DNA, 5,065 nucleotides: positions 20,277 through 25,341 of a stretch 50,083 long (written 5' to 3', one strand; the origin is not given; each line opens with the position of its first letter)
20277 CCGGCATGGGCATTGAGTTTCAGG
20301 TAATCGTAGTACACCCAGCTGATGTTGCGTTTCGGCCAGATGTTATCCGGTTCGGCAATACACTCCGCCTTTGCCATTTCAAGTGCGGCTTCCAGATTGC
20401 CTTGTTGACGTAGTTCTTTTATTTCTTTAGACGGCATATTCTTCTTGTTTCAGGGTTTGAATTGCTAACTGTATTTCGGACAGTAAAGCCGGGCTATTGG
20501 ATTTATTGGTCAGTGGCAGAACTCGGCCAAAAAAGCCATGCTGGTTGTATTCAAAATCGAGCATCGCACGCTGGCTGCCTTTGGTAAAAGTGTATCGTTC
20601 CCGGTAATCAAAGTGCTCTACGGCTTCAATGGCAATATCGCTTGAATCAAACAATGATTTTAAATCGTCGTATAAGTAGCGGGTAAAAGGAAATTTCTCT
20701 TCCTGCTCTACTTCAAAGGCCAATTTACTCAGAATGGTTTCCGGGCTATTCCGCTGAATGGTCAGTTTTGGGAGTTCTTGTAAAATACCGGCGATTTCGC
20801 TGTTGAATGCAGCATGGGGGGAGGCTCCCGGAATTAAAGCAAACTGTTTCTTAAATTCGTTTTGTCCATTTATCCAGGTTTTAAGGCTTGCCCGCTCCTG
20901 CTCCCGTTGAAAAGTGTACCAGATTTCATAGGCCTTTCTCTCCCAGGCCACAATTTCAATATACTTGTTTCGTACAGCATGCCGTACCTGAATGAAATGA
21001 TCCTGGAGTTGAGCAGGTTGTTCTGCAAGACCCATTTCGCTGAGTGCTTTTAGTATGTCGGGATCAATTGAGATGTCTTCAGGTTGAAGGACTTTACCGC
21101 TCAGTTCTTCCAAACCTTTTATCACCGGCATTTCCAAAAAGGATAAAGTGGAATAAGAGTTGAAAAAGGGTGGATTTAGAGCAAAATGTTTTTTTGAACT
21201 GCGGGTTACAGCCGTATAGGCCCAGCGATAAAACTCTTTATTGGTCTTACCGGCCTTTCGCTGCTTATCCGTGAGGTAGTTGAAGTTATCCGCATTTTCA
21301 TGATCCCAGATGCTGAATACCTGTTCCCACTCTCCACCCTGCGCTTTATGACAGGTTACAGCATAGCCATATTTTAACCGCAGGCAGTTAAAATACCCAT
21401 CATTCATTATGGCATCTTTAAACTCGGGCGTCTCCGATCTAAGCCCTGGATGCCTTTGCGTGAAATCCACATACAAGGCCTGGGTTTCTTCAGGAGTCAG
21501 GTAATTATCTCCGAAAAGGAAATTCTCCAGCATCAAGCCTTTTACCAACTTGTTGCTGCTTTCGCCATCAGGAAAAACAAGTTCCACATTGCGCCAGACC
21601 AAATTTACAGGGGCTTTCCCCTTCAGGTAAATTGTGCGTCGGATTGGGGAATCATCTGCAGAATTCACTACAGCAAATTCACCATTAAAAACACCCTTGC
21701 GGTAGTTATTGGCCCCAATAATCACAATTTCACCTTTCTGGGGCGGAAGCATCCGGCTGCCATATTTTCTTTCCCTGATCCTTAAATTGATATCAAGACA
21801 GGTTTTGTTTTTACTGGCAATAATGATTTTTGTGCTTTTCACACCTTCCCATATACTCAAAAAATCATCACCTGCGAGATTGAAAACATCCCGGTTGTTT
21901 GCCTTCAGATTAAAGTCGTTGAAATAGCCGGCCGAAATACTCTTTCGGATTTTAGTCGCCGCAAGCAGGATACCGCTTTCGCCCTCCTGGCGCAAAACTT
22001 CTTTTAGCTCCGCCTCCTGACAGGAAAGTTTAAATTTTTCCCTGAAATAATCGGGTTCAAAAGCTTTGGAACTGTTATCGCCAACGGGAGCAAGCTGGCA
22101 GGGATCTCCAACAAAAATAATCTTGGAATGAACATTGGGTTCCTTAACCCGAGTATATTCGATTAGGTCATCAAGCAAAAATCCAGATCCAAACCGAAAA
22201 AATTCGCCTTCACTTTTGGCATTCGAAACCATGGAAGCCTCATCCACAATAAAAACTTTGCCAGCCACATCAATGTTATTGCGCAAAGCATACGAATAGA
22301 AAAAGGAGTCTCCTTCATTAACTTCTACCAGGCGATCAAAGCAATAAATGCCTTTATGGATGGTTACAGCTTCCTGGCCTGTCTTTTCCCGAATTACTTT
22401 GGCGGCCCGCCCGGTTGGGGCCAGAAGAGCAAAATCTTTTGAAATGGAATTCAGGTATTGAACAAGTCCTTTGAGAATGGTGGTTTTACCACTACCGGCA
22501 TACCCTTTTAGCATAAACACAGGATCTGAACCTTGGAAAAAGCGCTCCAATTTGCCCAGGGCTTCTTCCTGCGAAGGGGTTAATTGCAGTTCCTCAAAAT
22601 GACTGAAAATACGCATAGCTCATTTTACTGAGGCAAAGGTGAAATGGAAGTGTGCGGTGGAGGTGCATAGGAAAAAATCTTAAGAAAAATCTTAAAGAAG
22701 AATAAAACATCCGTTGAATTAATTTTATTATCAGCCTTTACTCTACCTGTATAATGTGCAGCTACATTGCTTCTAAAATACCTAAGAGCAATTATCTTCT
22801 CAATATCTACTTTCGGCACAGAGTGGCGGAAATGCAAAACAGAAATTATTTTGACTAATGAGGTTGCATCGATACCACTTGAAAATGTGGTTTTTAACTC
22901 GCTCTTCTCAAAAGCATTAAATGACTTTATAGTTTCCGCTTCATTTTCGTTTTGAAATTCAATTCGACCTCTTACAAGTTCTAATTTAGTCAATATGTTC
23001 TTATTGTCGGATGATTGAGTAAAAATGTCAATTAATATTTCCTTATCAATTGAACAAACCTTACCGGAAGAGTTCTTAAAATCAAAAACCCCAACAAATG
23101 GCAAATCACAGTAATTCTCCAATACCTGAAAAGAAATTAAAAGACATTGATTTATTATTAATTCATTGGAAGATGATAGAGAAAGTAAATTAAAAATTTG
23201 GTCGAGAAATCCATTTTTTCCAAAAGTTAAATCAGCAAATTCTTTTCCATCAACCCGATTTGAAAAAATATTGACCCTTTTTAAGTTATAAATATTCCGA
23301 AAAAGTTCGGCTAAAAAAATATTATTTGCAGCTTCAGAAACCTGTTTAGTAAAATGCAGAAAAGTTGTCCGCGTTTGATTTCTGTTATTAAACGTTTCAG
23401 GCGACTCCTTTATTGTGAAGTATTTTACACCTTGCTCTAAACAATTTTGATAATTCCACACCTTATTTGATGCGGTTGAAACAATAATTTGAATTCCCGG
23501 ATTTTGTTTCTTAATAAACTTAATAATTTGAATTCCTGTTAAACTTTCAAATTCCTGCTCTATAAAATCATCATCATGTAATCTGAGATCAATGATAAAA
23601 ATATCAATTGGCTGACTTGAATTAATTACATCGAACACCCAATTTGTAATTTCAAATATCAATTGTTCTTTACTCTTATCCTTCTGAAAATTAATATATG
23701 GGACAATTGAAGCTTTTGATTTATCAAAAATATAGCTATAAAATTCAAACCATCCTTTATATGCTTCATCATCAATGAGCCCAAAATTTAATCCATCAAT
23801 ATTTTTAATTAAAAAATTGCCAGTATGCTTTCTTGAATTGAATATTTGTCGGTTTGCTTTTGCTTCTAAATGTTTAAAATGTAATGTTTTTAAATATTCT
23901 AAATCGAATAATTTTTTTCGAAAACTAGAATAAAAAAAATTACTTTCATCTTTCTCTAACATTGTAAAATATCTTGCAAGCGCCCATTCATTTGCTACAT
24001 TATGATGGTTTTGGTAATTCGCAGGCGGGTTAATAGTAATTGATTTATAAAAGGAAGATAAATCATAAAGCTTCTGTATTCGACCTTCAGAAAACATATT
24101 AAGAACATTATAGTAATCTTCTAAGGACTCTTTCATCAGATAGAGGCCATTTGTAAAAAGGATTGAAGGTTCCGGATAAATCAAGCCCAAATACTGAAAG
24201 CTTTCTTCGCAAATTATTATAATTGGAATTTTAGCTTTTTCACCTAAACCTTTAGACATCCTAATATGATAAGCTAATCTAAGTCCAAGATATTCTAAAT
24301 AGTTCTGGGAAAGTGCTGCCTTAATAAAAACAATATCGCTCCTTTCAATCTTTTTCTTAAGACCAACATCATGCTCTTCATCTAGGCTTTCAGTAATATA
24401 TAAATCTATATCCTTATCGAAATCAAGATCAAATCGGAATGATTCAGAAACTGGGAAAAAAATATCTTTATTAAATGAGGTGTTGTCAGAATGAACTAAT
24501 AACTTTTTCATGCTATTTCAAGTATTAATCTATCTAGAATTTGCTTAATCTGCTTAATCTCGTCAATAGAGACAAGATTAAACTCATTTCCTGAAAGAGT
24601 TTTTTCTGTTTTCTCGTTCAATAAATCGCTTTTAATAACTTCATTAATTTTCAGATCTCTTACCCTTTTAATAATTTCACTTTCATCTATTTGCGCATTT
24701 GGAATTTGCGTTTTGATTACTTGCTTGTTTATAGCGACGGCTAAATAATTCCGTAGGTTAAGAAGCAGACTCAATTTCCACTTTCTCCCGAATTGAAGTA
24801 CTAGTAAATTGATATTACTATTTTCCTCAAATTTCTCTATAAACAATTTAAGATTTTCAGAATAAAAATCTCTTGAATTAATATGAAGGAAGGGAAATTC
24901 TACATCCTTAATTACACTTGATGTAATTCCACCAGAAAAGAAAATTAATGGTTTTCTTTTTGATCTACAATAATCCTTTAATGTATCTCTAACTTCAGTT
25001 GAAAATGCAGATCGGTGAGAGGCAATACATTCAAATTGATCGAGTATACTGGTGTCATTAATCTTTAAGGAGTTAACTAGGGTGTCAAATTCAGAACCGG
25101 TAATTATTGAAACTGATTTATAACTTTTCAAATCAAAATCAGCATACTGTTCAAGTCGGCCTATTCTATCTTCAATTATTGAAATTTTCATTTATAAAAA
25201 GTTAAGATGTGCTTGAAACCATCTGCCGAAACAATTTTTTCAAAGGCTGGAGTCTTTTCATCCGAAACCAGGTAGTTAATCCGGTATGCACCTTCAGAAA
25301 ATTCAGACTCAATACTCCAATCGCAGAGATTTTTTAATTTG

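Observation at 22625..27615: Retron-type RT fused to an unknown domain and translationally coupled to two uncharacterised receiver-like/HEPN-like proteins: candidate undescribed RT-based defence system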

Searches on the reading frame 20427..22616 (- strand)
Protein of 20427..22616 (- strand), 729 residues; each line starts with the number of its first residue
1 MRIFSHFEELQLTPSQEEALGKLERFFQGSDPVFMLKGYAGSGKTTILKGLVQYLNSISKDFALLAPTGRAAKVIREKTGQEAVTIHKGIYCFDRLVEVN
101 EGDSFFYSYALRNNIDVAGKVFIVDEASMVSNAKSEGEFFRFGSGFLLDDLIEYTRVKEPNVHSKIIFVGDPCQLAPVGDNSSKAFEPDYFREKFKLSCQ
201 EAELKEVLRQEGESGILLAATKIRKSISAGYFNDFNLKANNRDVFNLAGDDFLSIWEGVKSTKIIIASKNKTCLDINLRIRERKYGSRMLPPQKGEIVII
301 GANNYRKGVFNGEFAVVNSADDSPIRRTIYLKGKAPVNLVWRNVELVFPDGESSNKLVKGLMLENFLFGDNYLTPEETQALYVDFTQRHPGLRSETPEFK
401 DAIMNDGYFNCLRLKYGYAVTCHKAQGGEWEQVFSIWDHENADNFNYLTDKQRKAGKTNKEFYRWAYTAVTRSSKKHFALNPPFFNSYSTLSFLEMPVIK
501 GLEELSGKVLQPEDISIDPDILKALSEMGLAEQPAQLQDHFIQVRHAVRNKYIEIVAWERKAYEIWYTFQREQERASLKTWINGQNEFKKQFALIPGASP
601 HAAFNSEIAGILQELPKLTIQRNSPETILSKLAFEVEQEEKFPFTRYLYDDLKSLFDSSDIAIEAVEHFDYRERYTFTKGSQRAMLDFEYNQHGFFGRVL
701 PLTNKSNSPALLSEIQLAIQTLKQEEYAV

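Call 3: search_protein_families(library=padloc, proteins=[window:20427-22616:-], max_evalue=0.01)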
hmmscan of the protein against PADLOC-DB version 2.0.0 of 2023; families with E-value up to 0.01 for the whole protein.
window:20427-22616:- (729 aa): 18 families
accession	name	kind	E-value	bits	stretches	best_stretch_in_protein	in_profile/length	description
PDLC04475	PDC-M16A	-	4.3e-262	869.8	1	1-720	1-716/721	-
PDLC04472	PDC-M16A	-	3.7e-176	586.1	1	2-720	210-925/930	-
PDLC04476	PDC-M16A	-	3.2e-175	582.4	1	10-721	3-687/691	-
PDLC04474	PDC-M16A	-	2e-77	259.5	1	6-720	210-914/917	-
PDLC04469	PDC-M16A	-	5.4e-38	128.7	2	9-248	212-439/892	-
PDLC01734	typeIV_RecD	-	1.2e-28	97.8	2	4-180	332-478/763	RecD_0_IVD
PDLC04471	PDC-M16A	-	1.6e-27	94.6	2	397-704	401-668/687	-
PDLC04470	PDC-M16A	-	5.9e-23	78.9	1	10-482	210-680/895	-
PDLC05066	PDC-S68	-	6e-22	75.5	1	31-211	593-752/1202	-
PDLC05064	PDC-S68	-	8.7e-22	74.7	1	32-224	701-870/1273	-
PDLC01148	RecD_like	-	1.1e-20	71.5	1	33-272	330-531/719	RecD/Tra ATPase fused to N-terminal HHH domain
PDLC05065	PDC-S68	-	1.3e-19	67.6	1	31-212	620-783/1221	-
PDLC04473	PDC-M16A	-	4.9e-15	52.8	2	11-178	15-188/735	-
PDLC05035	PDC-S53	-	3.6e-07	26.6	1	21-133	501-592/900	-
PDLC00135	GajB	-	7.7e-05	19.8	0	33-86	22-80/603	UrvD helicase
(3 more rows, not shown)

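Call 4: search_protein_families(library=pfam, proteins=[window:20427-22616:-], max_evalue=0.01)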
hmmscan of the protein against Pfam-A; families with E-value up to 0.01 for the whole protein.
window:20427-22616:- (729 aa): 14 families
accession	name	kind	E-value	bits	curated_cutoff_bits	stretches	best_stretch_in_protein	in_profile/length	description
PF22721.1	TBP-TOTE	-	1.7e-28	98.5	27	2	643-717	2-76/78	TATA-binding-like protein domain of the TOTE conflict systems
PF13604.12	AAA_30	-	1.2e-24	87.6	27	1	12-134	2-104/191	AAA domain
PF13245.12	AAA_19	-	2.1e-20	73.7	25.1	1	31-179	11-133/134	AAA domain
PF13538.12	UvrD_C_2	-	6.3e-10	39.2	27.4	1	416-439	1-24/52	UvrD-like helicase C-terminal domain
PF05970.20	PIF1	-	9.9e-09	35.5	25.9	1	11-213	1-192/223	PIF1-like helicase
PF13086.12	AAA_11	-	0.00052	20.3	27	0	12-58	2-51/257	AAA domain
PF09848.15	SLFN-g3_helicase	-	0.00094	19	24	1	33-215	3-166/354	Schlafen group 3, DNA/RNA helicase domain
PF25199.1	nSTAND_NTPase5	-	0.001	19.4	34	1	28-53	38-63/145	Novel STAND NTPase 5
PF04851.21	ResIII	-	0.0018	18.7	22.5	1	10-68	2-62/164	Type III restriction enzyme, res subunit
PF00437.27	T2SSE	-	0.0024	17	24.9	1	9-60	120-171/370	Type II/IV secretion system protein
PF01637.24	ATPase_2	-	0.0037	17.6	33.2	1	17-170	5-154/225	ATPase domain predominantly from Archaea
PF18335.7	SH3_13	-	0.0054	16.9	41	0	294-322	28-56/65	ATP-dependent RecD-like DNA helicase SH3 domain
PF01443.25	Viral_helicase1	-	0.0082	16.4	21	0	36-65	3-32/228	Viral superfamily 1 RNA helicase core domain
PF02492.25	cobW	-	0.01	15.9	20.7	0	32-92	1-63/180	CobW/HypB/UreG, nucleotide-binding domain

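Call 5: search_protein_families(library=ncbifam, proteins=[window:20427-22616:-], max_evalue=0.01)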
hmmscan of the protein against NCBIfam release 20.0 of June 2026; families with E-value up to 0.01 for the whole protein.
window:20427-22616:- (729 aa): 9 families
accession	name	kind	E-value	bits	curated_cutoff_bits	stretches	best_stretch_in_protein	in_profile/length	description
TIGR01448.2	helicase_RecD2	equivalog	1.2e-31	109.6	500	1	8-237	313-505/713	SF1B family DNA helicase RecD2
TIGR01447.1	recD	equivalog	3.7e-15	55.5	310.15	1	32-179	164-305/597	exodeoxyribonuclease V subunit alpha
TIGR02768.1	TraA_Ti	equivalog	2.1e-08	33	590.45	1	28-291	372-601/751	Ti-type conjugative transfer relaxase TraA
NF010263.0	PRK13709.1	equivalog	3.6e-05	21.2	2212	1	26-134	980-1079/1752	conjugative transfer relaxase/helicase TraI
TIGR02760.1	TraI_TIGR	equivalog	0.00014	19.5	929.85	1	30-134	1035-1128/1960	conjugative transfer relaxase/helicase TraI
NF008127.0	PRK10875.1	equivalog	0.0022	16.6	671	0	36-133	176-284/619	exodeoxyribonuclease V subunit alpha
TIGR00150.1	T6A_YjeE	equivalog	0.0024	17.7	60.1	1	25-55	14-46/135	tRNA (adenosine(37)-N6)-threonylcarbamoyltransferase complex ATPase subunit type 1 TsaE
NF004066.1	PRK05580.1-3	equivalog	0.0056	15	813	1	5-67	246-307/788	primosomal protein N'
TIGR03420.1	DnaA_homol_Hda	equivalog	0.0079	15.7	194.8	0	15-72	21-79/226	DnaA regulatory inactivator Hda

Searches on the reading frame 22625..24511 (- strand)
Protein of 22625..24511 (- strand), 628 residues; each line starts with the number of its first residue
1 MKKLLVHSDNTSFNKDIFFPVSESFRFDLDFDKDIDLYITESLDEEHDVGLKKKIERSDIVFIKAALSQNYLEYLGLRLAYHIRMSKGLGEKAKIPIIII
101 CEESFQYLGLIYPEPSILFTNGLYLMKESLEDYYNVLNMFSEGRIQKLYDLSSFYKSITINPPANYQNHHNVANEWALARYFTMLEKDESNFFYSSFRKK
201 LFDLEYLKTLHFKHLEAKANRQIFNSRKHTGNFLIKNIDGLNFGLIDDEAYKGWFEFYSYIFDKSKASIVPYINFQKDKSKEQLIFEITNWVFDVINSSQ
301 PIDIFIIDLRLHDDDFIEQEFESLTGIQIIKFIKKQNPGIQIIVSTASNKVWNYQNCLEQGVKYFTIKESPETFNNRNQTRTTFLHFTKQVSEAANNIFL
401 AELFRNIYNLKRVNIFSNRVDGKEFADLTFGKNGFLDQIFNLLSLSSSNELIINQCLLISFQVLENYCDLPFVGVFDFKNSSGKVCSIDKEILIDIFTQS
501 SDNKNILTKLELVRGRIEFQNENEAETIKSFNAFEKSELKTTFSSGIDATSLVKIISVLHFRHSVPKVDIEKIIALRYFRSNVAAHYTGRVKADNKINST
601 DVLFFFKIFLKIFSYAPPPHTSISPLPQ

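Call 3: search_protein_families(library=padloc, proteins=[window:22625-24511:-], max_evalue=0.01)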
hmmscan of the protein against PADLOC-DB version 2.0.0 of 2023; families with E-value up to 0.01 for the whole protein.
window:22625-24511:- (628 aa): 0 families

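Call 4: search_protein_families(library=pfam, proteins=[window:22625-24511:-], max_evalue=0.01)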
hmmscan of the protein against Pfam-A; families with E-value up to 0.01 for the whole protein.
window:22625-24511:- (628 aa): 2 families
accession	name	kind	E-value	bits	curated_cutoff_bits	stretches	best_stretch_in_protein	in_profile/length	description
PF22563.2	iREC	-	4e-15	56.2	27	1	41-125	28-114/115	Inactive Receiver domain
PF00072.30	Response_reg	-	0.00024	21.7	30.2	1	301-370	42-101/111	Response regulator receiver domain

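Call 5: search_protein_families(library=ncbifam, proteins=[window:22625-24511:-], max_evalue=0.01)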
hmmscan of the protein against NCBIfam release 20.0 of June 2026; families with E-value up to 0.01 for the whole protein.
window:22625-24511:- (628 aa): 1 family
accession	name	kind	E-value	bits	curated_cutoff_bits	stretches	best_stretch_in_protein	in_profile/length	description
NF011896.0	PRK15369.1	equivalog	0.0025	17.4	242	1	321-372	59-110/211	two component system response regulator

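Call 25: find_homologous_proteins(query=window:22625-24511:-, max_evalue=0.001)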
Query window:22625-24511:- (628 aa): 403 proteins with E <= 0.001 among 8000 candidates; the best 120 are listed.
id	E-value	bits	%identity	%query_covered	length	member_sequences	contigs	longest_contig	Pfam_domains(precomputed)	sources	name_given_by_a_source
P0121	0.0e+0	1398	100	100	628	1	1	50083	PF22563.3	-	-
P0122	4.8e-252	856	63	98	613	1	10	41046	PF22563.3,PF00072.31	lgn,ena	-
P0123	4.3e-243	826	62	98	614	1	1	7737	PF22563.3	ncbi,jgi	jgi:hypothetical protein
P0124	3.6e-236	803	60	98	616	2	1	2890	PF22563.3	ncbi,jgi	jgi:hypothetical protein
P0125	3.7e-235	800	62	98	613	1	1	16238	PF22563.3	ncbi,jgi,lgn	ncbi:MAG: hypothetical protein ACK5P4_05130 [Bacteroidota bacterium]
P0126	4.1e-233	793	59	98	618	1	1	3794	PF22563.3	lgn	-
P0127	6.2e-233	793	59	98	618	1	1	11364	PF22563.3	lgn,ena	-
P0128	2.0e-232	791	59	98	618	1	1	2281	PF22563.3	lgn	-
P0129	3.0e-232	790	59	98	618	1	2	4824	PF22563.3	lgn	-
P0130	3.1e-232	790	59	98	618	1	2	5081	PF22563.3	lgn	-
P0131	3.9e-232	790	59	98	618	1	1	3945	PF22563.3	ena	-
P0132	4.3e-232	790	59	98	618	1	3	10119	PF22563.3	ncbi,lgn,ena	-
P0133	5.7e-232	790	59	98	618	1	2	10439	PF22563.3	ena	-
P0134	6.6e-232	789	59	98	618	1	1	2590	PF22563.3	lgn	-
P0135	9.1e-232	789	58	98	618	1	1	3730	PF22563.3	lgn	-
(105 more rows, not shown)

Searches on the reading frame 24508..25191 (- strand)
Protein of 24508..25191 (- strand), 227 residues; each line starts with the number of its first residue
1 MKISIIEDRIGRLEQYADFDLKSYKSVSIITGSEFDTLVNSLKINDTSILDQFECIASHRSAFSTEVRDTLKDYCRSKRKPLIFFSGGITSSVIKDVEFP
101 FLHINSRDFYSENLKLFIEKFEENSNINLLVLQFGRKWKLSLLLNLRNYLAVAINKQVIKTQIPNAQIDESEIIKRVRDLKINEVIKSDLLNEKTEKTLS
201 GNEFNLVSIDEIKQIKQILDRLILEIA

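Call 3: search_protein_families(library=padloc, proteins=[window:24508-25191:-], max_evalue=0.01)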
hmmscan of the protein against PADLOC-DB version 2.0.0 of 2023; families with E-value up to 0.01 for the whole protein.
window:24508-25191:- (227 aa): 0 families

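Call 4: search_protein_families(library=pfam, proteins=[window:24508-25191:-], max_evalue=0.01)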
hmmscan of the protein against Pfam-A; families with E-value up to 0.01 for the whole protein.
window:24508-25191:- (227 aa): 1 family
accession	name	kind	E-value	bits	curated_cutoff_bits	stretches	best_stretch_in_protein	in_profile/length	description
PF16581.11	HIGH_NTase1_ass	-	0.0095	16.4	26.7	0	164-214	113-163/205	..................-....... C-terminal region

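Call 5: search_protein_families(library=ncbifam, proteins=[window:24508-25191:-], max_evalue=0.01)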
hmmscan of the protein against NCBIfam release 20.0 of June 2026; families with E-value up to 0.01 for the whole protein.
window:24508-25191:- (227 aa): 0 families

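Call 26: find_homologous_proteins(query=window:24508-25191:-, max_evalue=0.001)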
Query window:24508-25191:- (227 aa): 153 proteins with E <= 0.001 among 720 candidates; the best 120 are listed.
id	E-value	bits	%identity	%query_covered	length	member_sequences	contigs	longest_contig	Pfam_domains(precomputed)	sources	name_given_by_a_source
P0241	5.1e-137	472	100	100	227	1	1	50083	-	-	-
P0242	1.1e-99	350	71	100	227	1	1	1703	-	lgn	-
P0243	4.4e-99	348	71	100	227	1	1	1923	-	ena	-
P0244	5.1e-99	348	72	100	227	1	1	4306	-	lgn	-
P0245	1.2e-97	344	70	100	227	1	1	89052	-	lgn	-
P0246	1.8e-97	343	71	100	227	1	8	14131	-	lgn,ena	-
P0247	2.9e-97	342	70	100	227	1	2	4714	-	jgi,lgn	jgi:hypothetical protein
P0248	5.0e-97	341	71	100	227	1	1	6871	-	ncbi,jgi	jgi:hypothetical protein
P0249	5.0e-97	341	71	100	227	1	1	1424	-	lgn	-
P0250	8.7e-97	341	70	100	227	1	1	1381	-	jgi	jgi:hypothetical protein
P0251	3.9e-96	339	68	100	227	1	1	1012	-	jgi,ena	jgi:hypothetical protein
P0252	5.1e-96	338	69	100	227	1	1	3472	-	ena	-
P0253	5.6e-96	338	70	100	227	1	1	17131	-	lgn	-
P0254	8.6e-96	337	71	100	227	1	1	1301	-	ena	-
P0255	8.9e-96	337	70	100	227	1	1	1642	-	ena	-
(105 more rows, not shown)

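Call 35: predict_structure(alignment_id=A3)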
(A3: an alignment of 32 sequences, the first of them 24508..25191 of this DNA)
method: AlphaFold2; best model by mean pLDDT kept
length: 227 residues; sequences in the alignment: 32
mean_pLDDT: 89.6   pTM: 0.80
mean pLDDT of the five models: 89.6, 89.4, 88.2, 87.9, 84.3
residues with pLDDT >= 90: 165; 70-90: 46; 50-70: 16; < 50: 0
segments of 3 or more residues with pLDDT < 50: none
pLDDT, mean of each block of 10 residues (from residue 1): 84 70 89 93 95 94 92 94 87 65 89 92 89 93 95 92 90 92 93 92 92 95 95
secondary structure, 60 per line:
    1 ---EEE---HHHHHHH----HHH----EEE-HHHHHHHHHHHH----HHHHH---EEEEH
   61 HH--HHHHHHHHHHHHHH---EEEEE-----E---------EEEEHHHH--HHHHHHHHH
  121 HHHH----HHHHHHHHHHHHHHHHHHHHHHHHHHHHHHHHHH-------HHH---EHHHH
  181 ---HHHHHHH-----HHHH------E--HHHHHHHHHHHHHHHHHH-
elements in order: E4-6 H10-16 E28-30 H32-43 H48-52 E56-59 H65-78 E82-86 E102-105 H106-109 H112-124 H129-162 H177-180 H184-190 H196-199 H209-226

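Call 38: fold_search(model_id=the predicted structure, library=pdb)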
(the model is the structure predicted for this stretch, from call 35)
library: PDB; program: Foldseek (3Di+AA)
matches with E <= 10: 868; with E <= 0.001: 0
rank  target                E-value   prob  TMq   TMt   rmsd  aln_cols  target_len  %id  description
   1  1u9j                  5.8e-03  0.87  0.23  0.17  12.1       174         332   14  Crystal Structure of E. coli ArnA (PmrI) Decarboxylase Domain (released 2004-10-26)
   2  1z74                  6.2e-03  0.91  0.25  0.18  11.6       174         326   14  Crystal Structure of E.coli ArnA dehydrogenase (decarboxylase) domain, R619Y mutant (released 2005-06-07)
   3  1z73                  6.9e-03  0.90  0.25  0.18  11.7       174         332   14  Crystal Structure of E. coli ArnA dehydrogenase (decarboxylase) domain, S433A mutant (released 2005-06-07)
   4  1z75                  6.9e-03  0.87  0.24  0.17  11.9       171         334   13  Crystal Structure of ArnA dehydrogenase (decarboxylase) domain, R619M mutant (released 2005-06-07)
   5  1z7b                  1.3e-02  0.80  0.24  0.17  11.9       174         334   13  Crystal structure of E.coli ArnA dehydrogenase (decarboxylase) domain, R619E mutant (released 2005-06-07)
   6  1z7e_A                1.5e-02  0.84  0.25  0.11  11.9       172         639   14  Crystal structure of full length ArnA (released 2005-06-07)
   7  8ftn                  1.5e-02  0.75  0.24  0.17  11.8       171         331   15  E. coli ArnA dehydrogenase domain mutant - N492A (released 2023-11-22)
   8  9gsc_A                2.0e-02  0.84  0.26  0.23  10.9       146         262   18  Structure of RmlD from Trichomonas vaginalis is space group P212121 (released 2025-03-12)
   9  9ooo_A                2.0e-02  0.84  0.22  0.08   7.9       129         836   12  Human delta 2 receptor with R710W Cerebellar Ataxia mutation in the apo closed state (released 2025-09-24)
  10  4wkg_D                2.1e-02  0.77  0.25  0.10  12.2       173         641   15  The crystal structure of apo ArnA features an unexpected central binding pocket and provides an explanation for enzyma (released 2014-12-17)
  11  5b3j_C                2.5e-02  0.90  0.28  0.20  11.6       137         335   14  Activation of NMDA receptors and the mechanism of inhibition by ifenprodil (released 2016-05-11)
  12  4wut                  2.7e-02  0.96  0.31  0.25  10.4       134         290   16  CRYSTAL STRUCTURE OF AN ABC TRANSPORTER SOLUTE BINDING PROTEIN (IPR025997) FROM AGROBACTERIUM VITIS (Avi_5133, TARGET EF (released 2014-12-17)
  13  8vvh_B                3.0e-02  0.85  0.28  0.20  12.5       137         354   13  rat GluN1a-2B Fab 003-102 local refinement (released 2024-09-11)
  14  8vc9_A                3.2e-02  0.84  0.37  0.24  24.0       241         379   12  Hybrid response regulator LvrB from Leptospira / phosphorylated REC form (released 2024-12-18)
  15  2fvy                  3.4e-02  0.92  0.30  0.24  13.0       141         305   11  High Resolution Glucose Bound Crystal Structure of GGBP (released 2007-02-06)
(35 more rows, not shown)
